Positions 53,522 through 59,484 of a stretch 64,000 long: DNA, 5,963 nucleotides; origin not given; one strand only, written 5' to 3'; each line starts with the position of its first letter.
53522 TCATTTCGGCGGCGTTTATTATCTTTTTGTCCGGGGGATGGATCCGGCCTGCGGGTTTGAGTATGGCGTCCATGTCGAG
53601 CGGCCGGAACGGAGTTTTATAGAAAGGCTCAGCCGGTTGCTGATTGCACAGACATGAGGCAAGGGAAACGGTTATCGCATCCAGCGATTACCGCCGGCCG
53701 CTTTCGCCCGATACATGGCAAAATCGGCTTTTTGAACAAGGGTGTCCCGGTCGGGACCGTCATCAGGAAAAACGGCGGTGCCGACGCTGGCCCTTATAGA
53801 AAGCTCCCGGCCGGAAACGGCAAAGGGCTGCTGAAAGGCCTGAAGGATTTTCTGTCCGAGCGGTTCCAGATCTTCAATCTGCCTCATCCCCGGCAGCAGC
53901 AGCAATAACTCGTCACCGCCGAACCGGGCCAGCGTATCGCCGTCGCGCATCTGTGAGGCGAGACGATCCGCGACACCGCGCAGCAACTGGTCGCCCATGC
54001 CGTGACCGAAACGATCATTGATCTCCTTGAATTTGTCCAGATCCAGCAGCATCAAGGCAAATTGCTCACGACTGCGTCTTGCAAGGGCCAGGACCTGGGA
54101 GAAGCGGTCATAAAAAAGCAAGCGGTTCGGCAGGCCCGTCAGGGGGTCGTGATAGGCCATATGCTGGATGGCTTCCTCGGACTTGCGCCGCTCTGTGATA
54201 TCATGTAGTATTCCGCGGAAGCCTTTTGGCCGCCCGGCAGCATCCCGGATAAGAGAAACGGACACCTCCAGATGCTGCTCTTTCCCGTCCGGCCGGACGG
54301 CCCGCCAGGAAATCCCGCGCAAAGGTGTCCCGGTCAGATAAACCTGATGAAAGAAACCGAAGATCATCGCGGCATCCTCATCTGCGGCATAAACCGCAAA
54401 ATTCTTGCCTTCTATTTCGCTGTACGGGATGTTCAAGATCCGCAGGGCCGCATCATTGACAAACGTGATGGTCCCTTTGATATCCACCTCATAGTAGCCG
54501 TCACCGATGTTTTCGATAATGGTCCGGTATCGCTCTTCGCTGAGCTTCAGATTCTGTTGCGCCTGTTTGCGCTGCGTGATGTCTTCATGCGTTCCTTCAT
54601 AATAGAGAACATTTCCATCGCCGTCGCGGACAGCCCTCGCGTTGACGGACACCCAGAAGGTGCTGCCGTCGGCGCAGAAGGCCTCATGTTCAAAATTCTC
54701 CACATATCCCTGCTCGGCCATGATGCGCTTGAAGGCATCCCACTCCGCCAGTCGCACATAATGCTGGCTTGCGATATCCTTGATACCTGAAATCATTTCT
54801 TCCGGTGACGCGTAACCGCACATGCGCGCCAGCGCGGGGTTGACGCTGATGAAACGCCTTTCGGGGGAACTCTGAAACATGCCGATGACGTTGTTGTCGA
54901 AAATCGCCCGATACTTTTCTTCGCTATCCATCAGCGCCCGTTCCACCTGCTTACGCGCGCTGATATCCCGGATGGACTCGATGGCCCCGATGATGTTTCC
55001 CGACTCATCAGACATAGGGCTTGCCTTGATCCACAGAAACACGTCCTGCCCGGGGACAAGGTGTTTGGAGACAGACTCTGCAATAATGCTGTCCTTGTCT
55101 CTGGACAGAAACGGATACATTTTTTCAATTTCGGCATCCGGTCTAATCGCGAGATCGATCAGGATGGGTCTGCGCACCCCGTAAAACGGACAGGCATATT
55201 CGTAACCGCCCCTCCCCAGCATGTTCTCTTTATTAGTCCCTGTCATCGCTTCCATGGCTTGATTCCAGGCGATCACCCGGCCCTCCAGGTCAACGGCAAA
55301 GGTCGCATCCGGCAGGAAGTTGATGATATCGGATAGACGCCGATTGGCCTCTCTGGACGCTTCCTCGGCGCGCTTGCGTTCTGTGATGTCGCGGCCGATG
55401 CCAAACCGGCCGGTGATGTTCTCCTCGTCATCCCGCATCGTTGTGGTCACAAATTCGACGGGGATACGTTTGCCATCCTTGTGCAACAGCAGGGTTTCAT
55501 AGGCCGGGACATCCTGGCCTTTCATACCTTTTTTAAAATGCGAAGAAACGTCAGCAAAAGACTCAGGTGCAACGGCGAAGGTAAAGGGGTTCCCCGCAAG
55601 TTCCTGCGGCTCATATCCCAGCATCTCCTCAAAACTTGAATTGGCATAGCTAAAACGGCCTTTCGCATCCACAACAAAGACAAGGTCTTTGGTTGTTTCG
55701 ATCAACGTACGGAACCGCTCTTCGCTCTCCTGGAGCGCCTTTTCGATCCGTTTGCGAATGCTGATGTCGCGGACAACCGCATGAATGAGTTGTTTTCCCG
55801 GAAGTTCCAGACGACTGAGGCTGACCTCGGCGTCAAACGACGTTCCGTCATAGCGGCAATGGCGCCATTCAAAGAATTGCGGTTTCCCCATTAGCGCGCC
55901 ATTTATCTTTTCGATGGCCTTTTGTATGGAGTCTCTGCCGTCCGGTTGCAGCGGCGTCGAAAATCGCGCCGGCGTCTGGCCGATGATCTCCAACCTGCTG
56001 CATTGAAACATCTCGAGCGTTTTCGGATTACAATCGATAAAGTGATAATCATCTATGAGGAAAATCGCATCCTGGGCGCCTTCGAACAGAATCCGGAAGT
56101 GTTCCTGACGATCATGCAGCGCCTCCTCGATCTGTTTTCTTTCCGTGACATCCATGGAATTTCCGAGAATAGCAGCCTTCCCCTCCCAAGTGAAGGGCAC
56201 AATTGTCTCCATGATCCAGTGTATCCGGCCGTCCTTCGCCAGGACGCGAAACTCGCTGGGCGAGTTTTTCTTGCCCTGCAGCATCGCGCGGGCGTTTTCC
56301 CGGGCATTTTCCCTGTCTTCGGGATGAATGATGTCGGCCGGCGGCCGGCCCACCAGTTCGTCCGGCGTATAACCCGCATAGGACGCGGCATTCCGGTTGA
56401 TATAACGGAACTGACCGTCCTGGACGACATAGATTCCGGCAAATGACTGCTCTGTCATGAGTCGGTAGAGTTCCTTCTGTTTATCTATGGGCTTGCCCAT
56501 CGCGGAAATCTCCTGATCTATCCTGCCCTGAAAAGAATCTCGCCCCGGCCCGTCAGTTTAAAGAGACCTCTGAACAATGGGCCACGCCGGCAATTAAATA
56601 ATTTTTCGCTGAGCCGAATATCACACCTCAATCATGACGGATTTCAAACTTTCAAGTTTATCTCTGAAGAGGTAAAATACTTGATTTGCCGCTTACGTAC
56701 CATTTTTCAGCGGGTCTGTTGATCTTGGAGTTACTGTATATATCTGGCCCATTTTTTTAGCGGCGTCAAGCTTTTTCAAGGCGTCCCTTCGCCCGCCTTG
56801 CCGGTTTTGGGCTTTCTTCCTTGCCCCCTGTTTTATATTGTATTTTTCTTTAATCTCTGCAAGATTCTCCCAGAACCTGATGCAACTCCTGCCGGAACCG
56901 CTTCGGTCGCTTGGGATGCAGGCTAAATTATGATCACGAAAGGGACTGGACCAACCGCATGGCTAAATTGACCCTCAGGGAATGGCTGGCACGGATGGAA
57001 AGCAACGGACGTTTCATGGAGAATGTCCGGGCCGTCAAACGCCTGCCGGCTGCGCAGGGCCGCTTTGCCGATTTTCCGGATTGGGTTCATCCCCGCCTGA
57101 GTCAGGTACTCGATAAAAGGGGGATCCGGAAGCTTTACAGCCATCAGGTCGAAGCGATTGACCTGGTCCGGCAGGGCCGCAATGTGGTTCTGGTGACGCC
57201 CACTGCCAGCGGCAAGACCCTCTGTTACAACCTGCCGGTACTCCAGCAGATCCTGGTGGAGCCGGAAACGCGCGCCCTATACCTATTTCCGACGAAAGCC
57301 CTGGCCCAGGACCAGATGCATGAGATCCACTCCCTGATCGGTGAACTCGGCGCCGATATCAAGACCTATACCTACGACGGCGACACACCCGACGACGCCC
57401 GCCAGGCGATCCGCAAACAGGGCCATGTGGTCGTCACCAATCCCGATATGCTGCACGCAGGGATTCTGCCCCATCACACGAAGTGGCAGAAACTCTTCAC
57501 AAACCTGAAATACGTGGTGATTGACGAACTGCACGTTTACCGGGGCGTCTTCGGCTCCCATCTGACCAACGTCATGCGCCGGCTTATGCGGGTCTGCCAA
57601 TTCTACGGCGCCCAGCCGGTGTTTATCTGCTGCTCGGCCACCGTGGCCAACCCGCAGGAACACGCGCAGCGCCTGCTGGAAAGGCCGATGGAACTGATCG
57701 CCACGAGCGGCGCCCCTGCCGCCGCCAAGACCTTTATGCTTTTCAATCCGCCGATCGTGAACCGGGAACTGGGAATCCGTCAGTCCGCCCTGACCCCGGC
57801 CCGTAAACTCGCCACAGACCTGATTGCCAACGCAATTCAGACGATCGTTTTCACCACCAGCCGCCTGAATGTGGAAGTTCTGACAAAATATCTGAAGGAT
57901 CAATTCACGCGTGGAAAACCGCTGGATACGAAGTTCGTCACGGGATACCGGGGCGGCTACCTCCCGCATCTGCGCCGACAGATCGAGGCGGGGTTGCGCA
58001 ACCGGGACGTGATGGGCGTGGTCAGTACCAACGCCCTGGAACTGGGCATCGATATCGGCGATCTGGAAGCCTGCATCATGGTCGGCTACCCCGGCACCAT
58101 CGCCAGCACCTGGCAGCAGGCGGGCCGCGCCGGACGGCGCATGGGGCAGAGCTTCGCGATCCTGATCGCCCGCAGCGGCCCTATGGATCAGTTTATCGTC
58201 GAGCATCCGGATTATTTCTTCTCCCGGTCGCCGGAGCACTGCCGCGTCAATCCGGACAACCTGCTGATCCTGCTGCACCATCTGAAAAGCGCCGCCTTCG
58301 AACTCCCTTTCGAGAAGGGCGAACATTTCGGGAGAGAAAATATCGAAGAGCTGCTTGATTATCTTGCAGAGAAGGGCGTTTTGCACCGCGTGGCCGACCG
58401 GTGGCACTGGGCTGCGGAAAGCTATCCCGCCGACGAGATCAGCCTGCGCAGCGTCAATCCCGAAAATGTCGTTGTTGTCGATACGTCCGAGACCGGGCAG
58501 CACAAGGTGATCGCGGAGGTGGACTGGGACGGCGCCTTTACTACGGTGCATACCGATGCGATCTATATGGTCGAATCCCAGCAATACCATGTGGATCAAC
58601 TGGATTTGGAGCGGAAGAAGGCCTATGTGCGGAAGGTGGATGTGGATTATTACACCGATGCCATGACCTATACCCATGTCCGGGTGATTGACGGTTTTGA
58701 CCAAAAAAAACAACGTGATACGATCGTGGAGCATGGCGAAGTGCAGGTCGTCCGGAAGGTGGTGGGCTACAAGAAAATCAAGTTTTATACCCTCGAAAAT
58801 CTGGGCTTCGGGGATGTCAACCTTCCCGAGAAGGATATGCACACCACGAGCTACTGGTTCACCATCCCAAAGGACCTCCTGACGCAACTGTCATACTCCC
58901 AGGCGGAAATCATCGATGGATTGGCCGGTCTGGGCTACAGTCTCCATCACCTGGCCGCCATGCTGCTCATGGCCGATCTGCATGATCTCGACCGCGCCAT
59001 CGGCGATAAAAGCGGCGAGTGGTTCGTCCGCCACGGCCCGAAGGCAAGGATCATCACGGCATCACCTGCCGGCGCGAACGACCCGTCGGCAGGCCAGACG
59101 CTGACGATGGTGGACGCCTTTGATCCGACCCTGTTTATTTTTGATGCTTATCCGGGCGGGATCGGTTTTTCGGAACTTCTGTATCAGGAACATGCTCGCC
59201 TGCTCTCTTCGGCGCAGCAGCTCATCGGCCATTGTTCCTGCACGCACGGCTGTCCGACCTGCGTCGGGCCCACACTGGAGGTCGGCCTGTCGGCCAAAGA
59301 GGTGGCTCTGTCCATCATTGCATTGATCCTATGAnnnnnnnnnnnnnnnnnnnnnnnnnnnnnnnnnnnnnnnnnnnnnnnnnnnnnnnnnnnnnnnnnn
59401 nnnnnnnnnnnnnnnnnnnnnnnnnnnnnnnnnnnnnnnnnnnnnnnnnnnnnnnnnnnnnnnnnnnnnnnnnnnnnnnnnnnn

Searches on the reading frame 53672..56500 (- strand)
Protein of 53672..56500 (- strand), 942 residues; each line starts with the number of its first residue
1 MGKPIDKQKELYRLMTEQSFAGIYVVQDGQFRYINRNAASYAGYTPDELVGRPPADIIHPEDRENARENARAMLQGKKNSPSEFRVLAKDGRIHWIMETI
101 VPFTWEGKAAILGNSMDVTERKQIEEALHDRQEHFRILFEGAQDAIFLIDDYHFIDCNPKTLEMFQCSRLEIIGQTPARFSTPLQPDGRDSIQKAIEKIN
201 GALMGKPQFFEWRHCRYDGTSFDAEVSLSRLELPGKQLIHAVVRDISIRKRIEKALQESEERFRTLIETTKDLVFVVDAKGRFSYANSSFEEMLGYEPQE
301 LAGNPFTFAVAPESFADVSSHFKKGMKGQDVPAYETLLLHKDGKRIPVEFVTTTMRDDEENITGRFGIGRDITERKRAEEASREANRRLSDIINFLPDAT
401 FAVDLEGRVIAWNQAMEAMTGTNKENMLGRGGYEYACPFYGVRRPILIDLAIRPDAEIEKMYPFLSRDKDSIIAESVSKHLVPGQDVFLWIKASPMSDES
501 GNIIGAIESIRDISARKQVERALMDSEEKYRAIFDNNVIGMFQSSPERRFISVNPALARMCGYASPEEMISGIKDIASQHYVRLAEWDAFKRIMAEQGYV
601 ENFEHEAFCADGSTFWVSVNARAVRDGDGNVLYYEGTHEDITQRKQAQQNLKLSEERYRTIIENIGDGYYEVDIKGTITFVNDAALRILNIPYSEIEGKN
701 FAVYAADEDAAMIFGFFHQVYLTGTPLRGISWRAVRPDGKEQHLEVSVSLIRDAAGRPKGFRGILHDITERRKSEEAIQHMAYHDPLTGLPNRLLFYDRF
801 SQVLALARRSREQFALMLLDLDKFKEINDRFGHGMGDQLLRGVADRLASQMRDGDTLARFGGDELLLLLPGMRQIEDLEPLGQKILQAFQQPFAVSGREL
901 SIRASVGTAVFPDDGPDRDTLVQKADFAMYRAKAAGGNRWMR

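Call 28: search_protein_families(library=pfam, proteins=[window:53672-56500:-])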
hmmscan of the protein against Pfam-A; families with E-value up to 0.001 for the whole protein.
window:53672-56500:- (942 aa): 11 families
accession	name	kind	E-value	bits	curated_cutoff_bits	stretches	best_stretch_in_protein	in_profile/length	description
PF13426.13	PAS_9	-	1.9e-80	266.2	27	6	273-374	3-103/103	PAS domain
PF00989.32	PAS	-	2.5e-80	266.3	22.6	6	261-372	1-113/113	PAS fold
PF08448.16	PAS_4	-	2.3e-69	231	23.1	5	269-377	3-110/110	PAS fold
PF13188.13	PAS_8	-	1.9e-50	167.6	21.8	5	261-306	1-43/65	PAS domain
PF00990.26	GGDEF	-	8.9e-49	165.8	23.8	1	782-939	1-161/161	Diguanylate cyclase, GGDEF domain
PF08447.18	PAS_3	-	1.2e-46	157.3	25.6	4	33-109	3-82/89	PAS fold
PF24820.1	Diguanyl_cycl_sensor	-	8.2e-14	51.9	28.1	0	266-357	1-98/109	Diguanylate cyclase-like sensor domain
PF12860.13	PAS_7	-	1e-07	32.5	27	0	274-307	8-42/115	PAS fold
PF13596.12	PAS_10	-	1.2e-05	26.3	22.1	0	14-102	4-87/106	PAS domain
PF08670.17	MEKHLA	-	2.5e-05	24.7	23.7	0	28-101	48-121/143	MEKHLA domain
PF14598.12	PAS_11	-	4.7e-05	23.8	25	0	28-93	11-76/109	PAS domain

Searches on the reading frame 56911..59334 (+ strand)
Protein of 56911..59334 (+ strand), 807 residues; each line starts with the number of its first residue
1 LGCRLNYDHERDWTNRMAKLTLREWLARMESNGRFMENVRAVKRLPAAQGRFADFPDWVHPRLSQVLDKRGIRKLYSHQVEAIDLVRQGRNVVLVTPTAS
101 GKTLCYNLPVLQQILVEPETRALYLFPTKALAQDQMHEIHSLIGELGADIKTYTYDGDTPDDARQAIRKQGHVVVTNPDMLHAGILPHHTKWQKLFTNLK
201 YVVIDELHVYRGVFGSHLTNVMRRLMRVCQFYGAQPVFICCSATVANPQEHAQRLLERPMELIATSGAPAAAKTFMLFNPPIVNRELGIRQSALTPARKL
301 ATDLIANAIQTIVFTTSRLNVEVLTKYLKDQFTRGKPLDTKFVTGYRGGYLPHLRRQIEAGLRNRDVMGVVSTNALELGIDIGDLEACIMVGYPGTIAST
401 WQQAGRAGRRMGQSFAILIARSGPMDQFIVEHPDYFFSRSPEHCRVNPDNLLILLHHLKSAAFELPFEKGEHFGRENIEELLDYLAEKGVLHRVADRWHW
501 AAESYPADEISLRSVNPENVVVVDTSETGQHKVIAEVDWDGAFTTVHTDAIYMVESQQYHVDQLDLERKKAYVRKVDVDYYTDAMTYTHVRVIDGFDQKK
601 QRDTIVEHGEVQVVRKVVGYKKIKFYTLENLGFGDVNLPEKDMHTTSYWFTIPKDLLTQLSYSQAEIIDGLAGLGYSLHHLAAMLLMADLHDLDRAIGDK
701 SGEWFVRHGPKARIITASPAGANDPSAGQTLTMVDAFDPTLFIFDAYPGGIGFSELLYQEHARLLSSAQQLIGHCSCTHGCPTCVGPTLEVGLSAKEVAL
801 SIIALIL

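Call 28: search_protein_families(library=pfam, proteins=[window:56911-59334:+])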
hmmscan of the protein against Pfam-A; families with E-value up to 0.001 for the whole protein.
window:56911-59334:+ (807 aa): 5 families
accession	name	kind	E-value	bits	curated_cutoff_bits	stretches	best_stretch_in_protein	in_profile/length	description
PF00270.35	DEAD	-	8.6e-36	123.6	26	1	77-249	2-165/167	DEAD/DEAH box helicase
PF00271.37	Helicase_C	-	1.5e-13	51.4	23.5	1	306-409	13-108/110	Helicase conserved C-terminal domain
PF09369.15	MZB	-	9.3e-13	49.1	24.2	1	737-785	31-80/80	MrfA Zn-binding domain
PF04851.21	ResIII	-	7.4e-09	36.2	22.5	1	74-211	3-138/164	Type III restriction enzyme, res subunit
PF22982.3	WHD_HRQ1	-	7.9e-09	36.9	27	1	446-514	1-69/70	ATP-dependent helicase HRQ1, winged helix domain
